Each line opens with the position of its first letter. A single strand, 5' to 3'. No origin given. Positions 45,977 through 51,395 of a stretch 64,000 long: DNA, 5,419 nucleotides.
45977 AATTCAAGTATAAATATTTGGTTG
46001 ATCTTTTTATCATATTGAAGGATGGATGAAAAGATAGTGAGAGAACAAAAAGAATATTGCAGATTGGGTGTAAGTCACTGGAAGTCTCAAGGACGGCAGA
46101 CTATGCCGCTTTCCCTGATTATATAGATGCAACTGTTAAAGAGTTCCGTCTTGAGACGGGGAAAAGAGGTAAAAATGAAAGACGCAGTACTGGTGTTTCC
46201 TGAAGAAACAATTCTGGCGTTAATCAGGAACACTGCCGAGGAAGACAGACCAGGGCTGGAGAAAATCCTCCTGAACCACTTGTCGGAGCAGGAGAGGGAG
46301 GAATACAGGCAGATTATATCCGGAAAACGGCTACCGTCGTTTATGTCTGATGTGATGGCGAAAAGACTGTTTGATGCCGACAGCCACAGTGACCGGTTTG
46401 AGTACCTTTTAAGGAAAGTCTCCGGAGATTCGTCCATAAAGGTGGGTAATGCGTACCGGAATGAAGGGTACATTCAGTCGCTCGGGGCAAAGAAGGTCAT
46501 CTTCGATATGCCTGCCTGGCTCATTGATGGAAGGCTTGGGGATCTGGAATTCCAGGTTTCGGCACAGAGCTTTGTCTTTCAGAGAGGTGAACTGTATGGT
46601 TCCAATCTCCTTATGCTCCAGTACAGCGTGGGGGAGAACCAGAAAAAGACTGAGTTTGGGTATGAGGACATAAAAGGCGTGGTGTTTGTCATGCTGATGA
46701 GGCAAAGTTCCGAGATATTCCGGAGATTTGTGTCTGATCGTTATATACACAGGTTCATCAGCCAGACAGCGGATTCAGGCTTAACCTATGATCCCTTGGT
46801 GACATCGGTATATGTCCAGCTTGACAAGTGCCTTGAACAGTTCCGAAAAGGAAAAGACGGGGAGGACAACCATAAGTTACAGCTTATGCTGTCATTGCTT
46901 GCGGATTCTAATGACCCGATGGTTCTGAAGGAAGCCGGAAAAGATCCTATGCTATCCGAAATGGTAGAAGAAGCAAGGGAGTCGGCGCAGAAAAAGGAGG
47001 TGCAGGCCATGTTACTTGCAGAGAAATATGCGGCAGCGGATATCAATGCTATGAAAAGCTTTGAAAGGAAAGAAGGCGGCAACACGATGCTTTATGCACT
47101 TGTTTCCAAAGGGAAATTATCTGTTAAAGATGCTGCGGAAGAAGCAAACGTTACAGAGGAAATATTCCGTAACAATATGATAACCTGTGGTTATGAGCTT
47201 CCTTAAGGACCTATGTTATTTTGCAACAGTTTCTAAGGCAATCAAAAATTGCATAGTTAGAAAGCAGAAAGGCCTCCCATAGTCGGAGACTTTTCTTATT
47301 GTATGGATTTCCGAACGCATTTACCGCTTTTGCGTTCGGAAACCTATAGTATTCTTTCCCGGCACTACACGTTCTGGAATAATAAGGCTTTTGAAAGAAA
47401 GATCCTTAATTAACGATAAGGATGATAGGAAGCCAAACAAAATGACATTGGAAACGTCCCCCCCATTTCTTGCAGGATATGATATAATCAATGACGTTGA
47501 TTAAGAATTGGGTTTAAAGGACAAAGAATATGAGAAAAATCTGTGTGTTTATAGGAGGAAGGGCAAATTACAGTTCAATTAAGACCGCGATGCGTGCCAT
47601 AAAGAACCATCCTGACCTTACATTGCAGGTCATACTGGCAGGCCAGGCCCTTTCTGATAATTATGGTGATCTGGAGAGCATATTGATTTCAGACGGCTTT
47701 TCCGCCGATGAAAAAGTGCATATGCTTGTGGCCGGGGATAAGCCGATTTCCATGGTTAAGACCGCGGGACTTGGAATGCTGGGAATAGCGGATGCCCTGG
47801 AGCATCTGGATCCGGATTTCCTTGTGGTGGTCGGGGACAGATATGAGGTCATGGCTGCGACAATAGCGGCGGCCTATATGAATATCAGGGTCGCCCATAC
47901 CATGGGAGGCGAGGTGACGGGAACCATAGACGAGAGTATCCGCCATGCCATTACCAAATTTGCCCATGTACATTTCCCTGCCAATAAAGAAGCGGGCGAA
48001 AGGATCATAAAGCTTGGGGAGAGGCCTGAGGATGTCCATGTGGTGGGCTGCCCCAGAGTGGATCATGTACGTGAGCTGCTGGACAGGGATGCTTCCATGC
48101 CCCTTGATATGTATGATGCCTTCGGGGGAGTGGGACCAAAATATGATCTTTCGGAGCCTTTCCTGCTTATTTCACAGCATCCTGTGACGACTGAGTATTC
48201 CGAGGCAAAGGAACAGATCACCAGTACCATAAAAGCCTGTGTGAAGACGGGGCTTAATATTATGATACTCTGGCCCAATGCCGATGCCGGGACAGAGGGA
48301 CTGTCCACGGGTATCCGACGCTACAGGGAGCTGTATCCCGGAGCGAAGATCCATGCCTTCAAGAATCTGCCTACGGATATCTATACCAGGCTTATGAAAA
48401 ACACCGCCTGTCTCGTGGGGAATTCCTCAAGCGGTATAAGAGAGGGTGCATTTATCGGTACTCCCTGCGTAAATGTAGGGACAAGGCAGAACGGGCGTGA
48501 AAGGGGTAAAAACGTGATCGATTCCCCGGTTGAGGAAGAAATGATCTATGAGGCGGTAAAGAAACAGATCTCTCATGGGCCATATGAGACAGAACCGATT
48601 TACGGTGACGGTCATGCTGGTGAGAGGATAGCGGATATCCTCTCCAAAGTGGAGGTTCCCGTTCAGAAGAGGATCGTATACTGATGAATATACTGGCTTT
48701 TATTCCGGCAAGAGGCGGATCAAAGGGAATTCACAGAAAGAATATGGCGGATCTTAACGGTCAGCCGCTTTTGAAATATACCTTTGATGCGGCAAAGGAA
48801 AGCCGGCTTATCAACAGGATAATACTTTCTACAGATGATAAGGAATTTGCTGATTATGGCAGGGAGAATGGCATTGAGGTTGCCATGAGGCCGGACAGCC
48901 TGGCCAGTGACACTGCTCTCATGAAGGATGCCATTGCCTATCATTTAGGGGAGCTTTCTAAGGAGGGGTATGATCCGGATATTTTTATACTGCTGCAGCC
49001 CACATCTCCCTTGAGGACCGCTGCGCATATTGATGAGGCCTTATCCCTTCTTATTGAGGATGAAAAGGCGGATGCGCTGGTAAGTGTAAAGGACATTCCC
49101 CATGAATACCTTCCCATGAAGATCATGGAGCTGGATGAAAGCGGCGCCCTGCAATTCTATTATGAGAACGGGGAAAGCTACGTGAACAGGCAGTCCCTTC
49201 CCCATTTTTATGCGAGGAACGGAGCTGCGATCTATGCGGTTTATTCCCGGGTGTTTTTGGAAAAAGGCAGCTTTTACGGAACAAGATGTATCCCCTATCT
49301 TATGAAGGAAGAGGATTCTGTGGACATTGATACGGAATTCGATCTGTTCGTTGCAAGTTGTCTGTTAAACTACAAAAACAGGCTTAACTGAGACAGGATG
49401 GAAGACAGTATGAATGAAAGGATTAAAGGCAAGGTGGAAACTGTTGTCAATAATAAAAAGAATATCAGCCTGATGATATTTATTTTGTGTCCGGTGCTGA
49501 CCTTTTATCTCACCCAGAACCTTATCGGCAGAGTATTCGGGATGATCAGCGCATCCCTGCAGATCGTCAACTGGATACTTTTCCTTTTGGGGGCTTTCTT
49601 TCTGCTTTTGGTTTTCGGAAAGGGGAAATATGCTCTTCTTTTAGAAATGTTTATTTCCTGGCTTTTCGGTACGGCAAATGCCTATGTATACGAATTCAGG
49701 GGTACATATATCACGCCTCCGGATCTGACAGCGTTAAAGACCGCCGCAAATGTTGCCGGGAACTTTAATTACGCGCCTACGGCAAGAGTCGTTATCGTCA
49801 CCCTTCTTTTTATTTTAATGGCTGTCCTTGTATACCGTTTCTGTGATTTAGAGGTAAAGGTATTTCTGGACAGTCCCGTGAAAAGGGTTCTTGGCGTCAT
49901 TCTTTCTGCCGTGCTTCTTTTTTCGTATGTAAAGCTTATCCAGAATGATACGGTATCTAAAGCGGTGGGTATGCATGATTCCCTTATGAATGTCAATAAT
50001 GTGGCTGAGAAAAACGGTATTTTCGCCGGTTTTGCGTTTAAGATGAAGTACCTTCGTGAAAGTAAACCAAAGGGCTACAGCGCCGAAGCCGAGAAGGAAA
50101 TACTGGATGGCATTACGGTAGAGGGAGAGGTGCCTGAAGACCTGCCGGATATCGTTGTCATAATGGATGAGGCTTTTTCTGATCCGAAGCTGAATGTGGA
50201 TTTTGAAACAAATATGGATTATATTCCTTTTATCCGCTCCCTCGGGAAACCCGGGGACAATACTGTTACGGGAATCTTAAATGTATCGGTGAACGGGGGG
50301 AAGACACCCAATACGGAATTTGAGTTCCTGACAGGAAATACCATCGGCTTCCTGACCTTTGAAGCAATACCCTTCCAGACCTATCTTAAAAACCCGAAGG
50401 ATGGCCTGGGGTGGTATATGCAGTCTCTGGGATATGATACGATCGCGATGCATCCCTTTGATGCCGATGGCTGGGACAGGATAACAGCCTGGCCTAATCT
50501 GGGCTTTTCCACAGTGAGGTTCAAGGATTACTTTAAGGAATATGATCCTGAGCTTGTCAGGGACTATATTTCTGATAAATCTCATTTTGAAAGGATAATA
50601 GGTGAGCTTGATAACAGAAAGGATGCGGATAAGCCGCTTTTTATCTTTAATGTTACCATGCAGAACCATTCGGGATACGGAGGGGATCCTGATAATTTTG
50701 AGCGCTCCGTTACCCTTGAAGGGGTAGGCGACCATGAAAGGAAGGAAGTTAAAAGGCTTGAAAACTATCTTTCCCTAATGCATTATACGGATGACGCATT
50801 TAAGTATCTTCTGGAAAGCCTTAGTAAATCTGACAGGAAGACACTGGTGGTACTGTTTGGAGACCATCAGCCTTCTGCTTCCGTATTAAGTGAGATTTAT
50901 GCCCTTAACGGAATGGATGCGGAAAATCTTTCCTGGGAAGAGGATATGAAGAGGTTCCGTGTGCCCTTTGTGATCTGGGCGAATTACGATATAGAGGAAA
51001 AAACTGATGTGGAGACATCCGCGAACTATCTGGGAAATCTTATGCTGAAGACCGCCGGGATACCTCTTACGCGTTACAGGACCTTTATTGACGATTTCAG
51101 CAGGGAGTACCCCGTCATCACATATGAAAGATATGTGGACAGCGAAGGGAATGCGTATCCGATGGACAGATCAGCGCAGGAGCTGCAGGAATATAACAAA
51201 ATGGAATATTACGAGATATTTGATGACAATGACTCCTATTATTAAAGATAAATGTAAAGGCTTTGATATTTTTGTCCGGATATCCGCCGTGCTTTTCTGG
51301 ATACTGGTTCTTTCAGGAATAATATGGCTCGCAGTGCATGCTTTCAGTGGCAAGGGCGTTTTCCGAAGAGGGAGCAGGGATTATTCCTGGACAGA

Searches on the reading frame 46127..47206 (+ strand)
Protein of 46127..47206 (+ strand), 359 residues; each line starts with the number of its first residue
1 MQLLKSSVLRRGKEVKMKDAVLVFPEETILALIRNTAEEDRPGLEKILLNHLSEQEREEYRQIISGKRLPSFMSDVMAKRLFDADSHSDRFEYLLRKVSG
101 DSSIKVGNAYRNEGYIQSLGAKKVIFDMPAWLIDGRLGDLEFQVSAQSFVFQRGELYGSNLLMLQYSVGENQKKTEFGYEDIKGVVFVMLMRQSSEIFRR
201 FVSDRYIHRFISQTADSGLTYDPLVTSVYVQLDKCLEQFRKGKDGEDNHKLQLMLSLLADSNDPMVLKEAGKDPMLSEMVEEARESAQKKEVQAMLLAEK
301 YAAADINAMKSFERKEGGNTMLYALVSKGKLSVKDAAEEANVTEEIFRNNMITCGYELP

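Call 10: search_protein_families(library=pfam, proteins=[window:46127-47206:+], max_evalue=0.001)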
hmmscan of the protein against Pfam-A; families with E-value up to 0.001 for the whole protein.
window:46127-47206:+ (359 aa): 1 family
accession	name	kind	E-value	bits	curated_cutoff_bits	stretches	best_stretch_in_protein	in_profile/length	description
PF12784.13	PDDEXK_2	-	9.2e-06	26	27.4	1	75-303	4-220/229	PD-(D/E)XK nuclease family transposase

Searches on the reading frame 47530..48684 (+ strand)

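Call 11: search_protein_families(library=pfam, proteins=[window:47530-48684:+], max_evalue=0.001)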
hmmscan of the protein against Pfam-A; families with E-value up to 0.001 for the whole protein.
window:47530-48684:+ (384 aa): 2 families
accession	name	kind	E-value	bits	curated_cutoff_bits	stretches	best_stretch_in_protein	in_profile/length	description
PF02350.25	Epimerase_2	-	2.2e-72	244.3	30.6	1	22-371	1-346/347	UDP-N-acetylglucosamine 2-epimerase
PF07085.17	DRTGG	-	0.00018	21.7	25.2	0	64-115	9-61/105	DRTGG domain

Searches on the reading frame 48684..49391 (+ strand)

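Call 11: search_protein_families(library=pfam, proteins=[window:48684-49391:+], max_evalue=0.001)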
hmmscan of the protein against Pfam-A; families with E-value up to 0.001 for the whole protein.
window:48684-49391:+ (235 aa): 1 family
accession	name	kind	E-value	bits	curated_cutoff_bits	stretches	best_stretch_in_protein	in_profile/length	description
PF02348.25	CTP_transf_3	-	1.5e-24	87.5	22.6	1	5-201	2-183/217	Cytidylyltransferase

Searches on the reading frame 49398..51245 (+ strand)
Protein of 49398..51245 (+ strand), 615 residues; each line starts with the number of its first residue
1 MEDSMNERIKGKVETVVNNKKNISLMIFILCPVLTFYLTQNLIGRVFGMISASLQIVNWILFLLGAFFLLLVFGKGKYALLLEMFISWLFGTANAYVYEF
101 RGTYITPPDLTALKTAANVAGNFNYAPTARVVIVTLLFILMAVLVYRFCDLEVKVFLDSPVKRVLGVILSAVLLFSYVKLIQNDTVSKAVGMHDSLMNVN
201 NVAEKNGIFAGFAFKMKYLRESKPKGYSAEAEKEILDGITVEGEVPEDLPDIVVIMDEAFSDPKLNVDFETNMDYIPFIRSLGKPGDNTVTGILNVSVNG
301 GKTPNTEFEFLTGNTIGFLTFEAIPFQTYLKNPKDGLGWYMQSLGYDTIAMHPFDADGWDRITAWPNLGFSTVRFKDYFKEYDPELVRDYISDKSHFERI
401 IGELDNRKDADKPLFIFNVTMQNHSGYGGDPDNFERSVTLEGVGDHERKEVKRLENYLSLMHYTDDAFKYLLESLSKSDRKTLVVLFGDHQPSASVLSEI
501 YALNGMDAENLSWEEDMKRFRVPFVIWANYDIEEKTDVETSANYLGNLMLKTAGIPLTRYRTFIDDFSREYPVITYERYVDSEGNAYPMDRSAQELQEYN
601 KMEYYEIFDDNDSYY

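Call 3: search_protein_families(library=pfam, proteins=[window:49398-51245:+], max_evalue=0.01)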
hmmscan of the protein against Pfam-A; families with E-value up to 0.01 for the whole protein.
window:49398-51245:+ (615 aa): 1 family
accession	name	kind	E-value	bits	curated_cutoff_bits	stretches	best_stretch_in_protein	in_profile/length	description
PF00884.28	Sulfatase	-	5.9e-33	114.9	25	1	250-555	1-301/301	Sulfatase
